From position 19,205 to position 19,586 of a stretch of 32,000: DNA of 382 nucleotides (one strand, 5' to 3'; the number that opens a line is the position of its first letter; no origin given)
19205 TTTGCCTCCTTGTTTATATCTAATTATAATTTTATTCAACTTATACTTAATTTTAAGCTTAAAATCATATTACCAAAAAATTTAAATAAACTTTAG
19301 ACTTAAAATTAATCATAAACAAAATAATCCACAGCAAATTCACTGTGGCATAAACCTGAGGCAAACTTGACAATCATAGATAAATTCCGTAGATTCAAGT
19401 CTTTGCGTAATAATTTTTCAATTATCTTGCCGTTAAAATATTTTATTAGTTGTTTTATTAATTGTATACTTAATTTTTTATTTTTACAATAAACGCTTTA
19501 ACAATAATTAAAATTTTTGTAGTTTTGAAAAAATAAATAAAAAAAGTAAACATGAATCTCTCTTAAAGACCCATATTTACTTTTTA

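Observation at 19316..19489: Second, paralogous riboswitch behind an internal promoter gates an accessory pilin sub-operon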

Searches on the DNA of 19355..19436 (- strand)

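Call 50: build_rna_model(alignment_id=A3, structure=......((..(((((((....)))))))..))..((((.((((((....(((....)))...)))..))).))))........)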
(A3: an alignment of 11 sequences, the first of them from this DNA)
Model R1 built from alignment A3 (11 sequences, 83 columns); structure: as given.
model positions 82; base pairs 22; branch points 1; effective number of sequences 1.41; information 0.692 bits per position. Calibrated on 0.2 Mb of random sequence (short: E-values are rough).
structure used (alignment columns):
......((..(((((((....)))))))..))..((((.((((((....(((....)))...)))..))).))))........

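Call 51: search_with_rna_model(model_id=R1, sources=[window, L001, L002, L003, L004, L005, L006, L007, L008, L009, L010, L011, L012, L013, L014, L015, L016, L017, L018, L019, L020, L021, L022, L023, L024, L025, L026, L033, L034, L035, L036, L037, L038, L039, L040, L041, L042, L043, L044, L045, L046], max_evalue=10)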
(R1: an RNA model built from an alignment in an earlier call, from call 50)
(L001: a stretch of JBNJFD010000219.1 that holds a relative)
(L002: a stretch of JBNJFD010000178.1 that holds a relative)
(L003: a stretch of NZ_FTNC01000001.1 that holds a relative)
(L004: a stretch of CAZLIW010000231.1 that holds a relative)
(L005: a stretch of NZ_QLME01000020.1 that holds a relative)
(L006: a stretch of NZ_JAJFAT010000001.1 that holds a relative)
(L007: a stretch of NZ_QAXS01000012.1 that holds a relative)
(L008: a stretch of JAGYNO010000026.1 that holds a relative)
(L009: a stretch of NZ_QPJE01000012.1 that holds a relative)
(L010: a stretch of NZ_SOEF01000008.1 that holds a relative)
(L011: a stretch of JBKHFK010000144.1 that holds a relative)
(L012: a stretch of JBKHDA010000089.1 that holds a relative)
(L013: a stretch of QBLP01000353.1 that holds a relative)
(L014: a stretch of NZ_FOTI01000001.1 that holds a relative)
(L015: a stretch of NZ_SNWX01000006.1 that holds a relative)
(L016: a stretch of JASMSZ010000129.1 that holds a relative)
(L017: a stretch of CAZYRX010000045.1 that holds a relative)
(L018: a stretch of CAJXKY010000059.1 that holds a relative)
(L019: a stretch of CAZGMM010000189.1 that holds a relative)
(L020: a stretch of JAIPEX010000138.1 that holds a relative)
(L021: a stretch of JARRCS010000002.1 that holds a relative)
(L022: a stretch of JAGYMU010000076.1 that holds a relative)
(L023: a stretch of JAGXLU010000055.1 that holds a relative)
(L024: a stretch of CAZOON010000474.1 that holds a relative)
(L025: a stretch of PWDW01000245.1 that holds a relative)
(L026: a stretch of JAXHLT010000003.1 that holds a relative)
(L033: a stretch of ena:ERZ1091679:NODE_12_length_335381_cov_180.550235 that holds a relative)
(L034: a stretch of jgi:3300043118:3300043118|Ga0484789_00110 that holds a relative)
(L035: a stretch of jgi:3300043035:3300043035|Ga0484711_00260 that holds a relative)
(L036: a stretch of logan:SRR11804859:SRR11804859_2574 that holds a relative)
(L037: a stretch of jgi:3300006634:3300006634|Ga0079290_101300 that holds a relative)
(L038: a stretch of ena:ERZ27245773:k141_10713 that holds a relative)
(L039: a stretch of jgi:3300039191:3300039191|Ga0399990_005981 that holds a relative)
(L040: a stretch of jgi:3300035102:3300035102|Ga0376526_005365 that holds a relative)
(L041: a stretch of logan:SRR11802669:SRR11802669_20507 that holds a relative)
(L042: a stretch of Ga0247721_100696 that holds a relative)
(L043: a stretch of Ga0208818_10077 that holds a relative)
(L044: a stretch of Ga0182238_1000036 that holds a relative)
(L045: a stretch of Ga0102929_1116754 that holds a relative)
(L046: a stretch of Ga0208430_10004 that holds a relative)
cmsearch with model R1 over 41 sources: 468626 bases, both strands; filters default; matches with E-value up to 10: 20.
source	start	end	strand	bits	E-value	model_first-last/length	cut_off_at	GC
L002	3261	3342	+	106.6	2.1e-23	1-82/82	no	0.29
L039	4129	4210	+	104.5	7.4e-23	1-82/82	no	0.32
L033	12057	12138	+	104.4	7.8e-23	1-82/82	no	0.32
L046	8402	8483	+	103.6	1.2e-22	1-82/82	no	0.3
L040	6157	6238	+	103.5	1.3e-22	1-82/82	no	0.33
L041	4942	5023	+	103.5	1.3e-22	1-82/82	no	0.33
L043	9115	9196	+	103.5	1.3e-22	1-82/82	no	0.33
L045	745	826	-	103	1.7e-22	1-82/82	no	0.32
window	19355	19436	-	101.8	3.5e-22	1-82/82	no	0.33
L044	2288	2370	-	98.5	2.3e-21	1-82/82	no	0.36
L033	16176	16256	+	96.4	7.5e-21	1-82/82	no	0.31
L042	8810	8892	-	90.6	2.1e-19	1-82/82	no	0.39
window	31779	31859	-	89.3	4.6e-19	1-82/82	no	0.36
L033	7900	7982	-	16.5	0.73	1-82/82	no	0.37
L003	10446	10538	+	15.7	1.1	1-82/82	no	0.3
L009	2471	2552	+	14.6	2.1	1-82/82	no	0.29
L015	6115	6212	-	13.3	4.5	1-82/82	no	0.43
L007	5861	5921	+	13.3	4.5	1-82/82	no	0.25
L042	8739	8816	+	12.9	5.8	1-82/82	no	0.29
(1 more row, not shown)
